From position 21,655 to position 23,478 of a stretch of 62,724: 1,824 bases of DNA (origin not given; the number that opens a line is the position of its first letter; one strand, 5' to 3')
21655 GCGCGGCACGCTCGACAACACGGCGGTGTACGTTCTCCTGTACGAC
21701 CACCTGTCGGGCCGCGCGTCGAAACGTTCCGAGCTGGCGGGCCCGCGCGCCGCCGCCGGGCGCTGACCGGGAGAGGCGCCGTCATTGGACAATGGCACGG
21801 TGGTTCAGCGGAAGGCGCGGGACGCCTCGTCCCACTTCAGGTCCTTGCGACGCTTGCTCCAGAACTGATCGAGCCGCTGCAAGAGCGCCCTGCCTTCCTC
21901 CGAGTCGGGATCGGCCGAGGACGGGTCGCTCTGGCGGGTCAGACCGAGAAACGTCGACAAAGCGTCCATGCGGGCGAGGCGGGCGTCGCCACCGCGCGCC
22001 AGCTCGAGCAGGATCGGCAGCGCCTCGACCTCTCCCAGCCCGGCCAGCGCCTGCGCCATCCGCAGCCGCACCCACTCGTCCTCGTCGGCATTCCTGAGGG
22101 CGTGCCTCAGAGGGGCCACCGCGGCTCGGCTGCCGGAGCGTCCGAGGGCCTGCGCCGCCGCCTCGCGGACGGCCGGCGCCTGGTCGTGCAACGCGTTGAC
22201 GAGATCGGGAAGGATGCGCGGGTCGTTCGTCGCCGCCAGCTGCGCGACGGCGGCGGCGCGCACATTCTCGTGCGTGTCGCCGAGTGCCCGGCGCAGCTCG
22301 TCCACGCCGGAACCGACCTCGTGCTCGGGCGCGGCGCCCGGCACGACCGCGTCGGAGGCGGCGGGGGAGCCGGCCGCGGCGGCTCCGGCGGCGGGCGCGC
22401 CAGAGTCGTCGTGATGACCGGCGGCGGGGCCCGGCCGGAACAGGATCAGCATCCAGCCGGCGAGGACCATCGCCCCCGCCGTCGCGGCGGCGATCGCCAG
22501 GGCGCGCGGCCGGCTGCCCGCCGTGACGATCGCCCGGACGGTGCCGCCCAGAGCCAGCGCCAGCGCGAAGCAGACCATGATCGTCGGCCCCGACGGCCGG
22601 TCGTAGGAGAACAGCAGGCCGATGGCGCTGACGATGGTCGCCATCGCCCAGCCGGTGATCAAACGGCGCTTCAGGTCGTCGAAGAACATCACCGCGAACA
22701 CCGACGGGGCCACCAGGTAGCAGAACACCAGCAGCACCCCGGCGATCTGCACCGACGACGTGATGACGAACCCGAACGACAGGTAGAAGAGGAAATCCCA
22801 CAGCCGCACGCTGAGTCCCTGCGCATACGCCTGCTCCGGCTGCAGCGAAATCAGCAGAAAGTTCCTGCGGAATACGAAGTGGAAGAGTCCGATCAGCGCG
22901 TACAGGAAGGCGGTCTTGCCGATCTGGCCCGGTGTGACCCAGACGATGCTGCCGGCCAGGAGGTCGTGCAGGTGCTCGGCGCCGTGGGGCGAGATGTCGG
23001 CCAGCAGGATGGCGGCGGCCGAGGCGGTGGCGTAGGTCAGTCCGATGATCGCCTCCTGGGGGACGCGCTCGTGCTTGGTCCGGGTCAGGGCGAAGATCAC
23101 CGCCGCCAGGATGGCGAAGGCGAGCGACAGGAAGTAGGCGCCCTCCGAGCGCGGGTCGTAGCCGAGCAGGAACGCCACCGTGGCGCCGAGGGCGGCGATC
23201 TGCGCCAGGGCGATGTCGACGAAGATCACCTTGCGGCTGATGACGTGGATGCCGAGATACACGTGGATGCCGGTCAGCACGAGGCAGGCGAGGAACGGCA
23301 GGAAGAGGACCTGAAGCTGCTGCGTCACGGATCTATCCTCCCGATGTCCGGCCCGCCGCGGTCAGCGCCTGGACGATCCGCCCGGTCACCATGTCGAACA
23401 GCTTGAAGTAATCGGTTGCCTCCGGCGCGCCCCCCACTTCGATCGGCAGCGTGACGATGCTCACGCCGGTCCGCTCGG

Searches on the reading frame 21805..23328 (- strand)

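Call 56: search_protein_families(library=pfam, proteins=[window:21805-23328:-], max_evalue=0.01)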
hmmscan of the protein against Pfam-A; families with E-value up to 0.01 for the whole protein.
window:21805-23328:- (507 aa): 6 families
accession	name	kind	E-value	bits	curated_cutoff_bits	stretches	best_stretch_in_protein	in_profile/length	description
PF00950.22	ABC-3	-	2.4e-31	109.6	20.1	1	6-258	3-251/258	ABC 3 transport family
PF13646.12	HEAT_2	-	2.6e-27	95.4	27.7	2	374-457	2-84/88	HEAT repeats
PF01032.23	FecCD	-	2.3e-10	40.5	26.5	1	42-232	80-273/311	FecCD transport family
PF02985.28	HEAT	-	1.6e-09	37.6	23.5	1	372-397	1-26/31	HEAT repeat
PF03130.22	HEAT_PBS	-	2.2e-08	34.3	20.9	2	387-412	1-26/27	PBS lyase HEAT-like repeat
PF13513.12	HEAT_EZ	-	0.0066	17.4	27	0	369-397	26-54/55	HEAT-like repeat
